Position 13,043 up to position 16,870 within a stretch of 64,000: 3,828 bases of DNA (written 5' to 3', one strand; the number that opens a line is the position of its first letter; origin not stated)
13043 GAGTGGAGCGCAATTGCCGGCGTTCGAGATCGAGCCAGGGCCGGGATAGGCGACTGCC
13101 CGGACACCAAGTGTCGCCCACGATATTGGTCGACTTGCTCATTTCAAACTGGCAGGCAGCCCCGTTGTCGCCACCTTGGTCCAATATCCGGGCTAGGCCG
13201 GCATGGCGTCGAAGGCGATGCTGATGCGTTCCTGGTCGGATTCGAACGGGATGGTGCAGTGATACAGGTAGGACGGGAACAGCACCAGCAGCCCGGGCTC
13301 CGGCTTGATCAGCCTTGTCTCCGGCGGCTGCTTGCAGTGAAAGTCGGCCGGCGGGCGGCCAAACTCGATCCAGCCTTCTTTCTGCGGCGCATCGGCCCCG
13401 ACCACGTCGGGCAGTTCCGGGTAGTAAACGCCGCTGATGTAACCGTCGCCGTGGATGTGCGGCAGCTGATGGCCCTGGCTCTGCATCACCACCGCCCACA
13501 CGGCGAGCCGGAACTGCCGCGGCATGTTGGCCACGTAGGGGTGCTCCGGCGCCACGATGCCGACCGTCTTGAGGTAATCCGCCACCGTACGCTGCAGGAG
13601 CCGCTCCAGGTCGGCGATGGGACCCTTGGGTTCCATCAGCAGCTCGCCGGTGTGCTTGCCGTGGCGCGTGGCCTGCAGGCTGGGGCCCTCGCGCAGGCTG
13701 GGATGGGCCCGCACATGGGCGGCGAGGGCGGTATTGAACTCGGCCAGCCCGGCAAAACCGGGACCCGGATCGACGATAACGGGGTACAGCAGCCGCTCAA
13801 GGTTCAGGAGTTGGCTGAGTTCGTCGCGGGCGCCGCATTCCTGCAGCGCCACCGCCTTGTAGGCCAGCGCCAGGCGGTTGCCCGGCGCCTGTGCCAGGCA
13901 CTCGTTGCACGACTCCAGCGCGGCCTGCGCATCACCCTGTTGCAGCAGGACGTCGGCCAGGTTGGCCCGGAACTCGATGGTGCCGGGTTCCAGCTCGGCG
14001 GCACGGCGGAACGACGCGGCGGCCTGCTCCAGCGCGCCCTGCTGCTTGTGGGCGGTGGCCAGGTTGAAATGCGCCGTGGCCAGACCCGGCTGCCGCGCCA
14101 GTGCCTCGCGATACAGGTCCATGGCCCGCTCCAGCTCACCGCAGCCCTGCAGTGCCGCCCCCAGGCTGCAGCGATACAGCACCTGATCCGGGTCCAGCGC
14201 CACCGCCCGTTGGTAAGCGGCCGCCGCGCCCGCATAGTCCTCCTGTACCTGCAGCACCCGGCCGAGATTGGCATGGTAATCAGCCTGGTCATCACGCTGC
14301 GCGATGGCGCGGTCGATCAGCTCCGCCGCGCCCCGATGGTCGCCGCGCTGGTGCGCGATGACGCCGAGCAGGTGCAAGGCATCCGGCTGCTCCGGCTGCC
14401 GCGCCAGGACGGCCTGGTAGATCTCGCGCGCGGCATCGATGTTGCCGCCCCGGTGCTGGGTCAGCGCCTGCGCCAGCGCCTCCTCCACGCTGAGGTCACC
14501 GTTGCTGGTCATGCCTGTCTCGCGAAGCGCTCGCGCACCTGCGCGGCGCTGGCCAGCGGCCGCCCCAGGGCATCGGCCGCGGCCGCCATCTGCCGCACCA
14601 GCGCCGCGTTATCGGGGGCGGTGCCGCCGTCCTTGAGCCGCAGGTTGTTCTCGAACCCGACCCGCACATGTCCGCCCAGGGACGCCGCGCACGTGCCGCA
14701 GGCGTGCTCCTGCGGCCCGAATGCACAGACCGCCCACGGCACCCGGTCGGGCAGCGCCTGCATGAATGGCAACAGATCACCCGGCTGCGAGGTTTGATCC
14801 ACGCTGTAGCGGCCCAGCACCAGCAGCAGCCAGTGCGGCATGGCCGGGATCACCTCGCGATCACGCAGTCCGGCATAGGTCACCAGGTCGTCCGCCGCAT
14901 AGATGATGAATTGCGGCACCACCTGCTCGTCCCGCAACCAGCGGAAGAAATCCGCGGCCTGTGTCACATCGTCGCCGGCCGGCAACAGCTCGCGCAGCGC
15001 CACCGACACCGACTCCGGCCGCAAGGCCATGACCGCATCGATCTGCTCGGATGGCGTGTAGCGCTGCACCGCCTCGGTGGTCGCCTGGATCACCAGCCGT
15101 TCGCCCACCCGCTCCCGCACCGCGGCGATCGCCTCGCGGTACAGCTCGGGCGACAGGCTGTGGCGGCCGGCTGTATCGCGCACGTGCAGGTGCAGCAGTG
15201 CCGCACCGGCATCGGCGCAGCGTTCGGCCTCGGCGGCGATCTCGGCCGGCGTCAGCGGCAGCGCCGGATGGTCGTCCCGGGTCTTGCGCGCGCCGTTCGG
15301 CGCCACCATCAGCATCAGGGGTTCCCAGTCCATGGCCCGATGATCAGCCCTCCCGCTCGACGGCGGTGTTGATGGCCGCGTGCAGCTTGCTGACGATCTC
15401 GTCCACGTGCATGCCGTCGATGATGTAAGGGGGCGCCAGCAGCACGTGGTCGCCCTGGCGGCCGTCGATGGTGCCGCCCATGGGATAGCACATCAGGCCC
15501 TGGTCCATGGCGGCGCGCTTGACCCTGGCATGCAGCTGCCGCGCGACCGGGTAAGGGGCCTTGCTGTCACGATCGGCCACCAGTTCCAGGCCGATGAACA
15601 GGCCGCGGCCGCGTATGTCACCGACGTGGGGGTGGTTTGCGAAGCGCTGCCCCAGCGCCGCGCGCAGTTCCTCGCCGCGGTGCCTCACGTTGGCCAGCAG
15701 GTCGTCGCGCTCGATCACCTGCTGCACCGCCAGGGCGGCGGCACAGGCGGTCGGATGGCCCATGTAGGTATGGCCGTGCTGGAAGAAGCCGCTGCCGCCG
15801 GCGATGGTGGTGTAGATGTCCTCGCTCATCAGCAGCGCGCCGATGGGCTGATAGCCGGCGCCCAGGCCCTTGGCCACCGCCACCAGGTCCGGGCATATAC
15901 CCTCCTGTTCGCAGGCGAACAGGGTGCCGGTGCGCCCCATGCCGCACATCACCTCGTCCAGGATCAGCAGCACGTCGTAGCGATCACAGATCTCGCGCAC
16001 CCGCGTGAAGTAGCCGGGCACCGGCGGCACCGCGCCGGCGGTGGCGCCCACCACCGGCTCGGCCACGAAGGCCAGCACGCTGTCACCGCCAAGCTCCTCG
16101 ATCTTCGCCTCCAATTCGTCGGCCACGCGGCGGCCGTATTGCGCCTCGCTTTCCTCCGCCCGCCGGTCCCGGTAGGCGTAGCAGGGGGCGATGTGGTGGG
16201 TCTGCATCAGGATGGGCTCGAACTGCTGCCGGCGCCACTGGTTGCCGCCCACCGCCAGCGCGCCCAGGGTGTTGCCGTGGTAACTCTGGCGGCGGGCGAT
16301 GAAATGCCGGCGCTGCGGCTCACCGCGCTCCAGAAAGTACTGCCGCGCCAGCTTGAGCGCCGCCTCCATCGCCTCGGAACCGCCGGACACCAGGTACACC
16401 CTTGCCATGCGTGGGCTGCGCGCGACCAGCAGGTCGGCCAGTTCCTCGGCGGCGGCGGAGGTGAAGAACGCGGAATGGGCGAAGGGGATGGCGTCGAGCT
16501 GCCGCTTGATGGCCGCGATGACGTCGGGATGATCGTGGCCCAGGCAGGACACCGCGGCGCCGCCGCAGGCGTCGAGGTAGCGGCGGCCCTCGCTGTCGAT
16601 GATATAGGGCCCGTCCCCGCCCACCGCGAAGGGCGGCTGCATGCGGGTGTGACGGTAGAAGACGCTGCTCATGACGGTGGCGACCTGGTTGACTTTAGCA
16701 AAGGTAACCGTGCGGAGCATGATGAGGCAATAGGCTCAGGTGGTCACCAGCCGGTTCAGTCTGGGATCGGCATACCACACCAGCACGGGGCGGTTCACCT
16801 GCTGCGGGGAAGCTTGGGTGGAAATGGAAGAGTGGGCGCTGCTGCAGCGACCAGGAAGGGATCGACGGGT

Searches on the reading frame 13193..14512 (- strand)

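Call 42: search_protein_families(library=pfam, max_evalue=0.00001, proteins=[window:13193-14512:-])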
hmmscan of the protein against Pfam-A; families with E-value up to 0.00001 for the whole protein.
window:13193-14512:- (439 aa): 19 families
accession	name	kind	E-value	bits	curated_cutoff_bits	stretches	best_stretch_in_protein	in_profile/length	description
PF07719.23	TPR_2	-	5e-27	92.2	27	1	77-109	1-33/34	Tetratricopeptide repeat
PF13432.12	TPR_16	-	2.1e-26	92.4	32.7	3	13-75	1-63/65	Tetratricopeptide repeat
PF00515.34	TPR_1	-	1.4e-25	88.4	27.8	0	77-109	1-33/34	Tetratricopeptide repeat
PF13414.12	TPR_11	-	7.7e-25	86.8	26.8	1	90-122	7-39/42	TPR repeat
PF13759.12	2OG-FeII_Oxy_5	-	3.2e-24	85.7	27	1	338-435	2-101/101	Putative 2OG-Fe(II) oxygenase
PF13181.12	TPR_8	-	2e-20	71.6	25.7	0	145-176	1-32/34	Tetratricopeptide repeat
PF13428.12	TPR_14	-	4.8e-19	67.4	23.5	0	117-153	7-43/44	Tetratricopeptide repeat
PF13431.12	TPR_17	-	2.1e-18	65.4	24.4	0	99-130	1-32/34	Tetratricopeptide repeat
PF14559.12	TPR_19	-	2.9e-18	66.4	25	1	23-81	5-63/68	Tetratricopeptide repeat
PF23914.1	TPR_CcmH_CycH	-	1.4e-15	57.9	42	1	72-165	45-141/158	Cytochrome c-type biogenesis protein H TPR domain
PF13176.12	TPR_7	-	1.7e-14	53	27.9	0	45-76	1-32/36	Tetratricopeptide repeat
PF13424.12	TPR_12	-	3.5e-14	53.2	30.1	0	118-173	17-73/77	Tetratricopeptide repeat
PF24575.1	TPR_Slam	-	1.7e-10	41.7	35.2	0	100-154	38-90/104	Surface lipoprotein assembly modifier, N-terminal TPR repeats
PF13374.12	TPR_10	-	5.1e-10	39.5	27.5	0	116-140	7-31/42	Tetratricopeptide repeat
PF13174.12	TPR_6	-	1.2e-09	38.6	26.3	0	14-41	5-32/33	Tetratricopeptide repeat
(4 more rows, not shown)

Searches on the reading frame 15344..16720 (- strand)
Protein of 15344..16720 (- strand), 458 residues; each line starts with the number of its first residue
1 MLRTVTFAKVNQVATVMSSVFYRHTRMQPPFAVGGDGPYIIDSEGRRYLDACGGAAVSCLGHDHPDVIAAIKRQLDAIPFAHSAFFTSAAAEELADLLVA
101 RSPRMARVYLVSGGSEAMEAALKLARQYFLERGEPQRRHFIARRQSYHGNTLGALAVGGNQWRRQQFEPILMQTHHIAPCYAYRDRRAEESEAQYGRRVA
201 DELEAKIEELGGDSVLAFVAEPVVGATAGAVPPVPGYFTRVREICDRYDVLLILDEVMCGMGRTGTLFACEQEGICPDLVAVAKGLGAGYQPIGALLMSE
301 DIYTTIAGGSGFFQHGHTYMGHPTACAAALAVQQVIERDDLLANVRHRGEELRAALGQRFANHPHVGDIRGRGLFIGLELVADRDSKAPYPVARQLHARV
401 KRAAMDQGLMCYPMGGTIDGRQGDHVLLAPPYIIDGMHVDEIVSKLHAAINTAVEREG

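Call 42: search_protein_families(library=pfam, max_evalue=0.00001, proteins=[window:15344-16720:-])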
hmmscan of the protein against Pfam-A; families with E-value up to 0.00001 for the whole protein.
window:15344-16720:- (458 aa): 1 family
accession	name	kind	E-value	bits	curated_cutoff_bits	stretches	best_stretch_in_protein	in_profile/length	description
PF00202.27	Aminotran_3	-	5.4e-98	328.8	30.5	1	30-450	11-403/403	Aminotransferase class-III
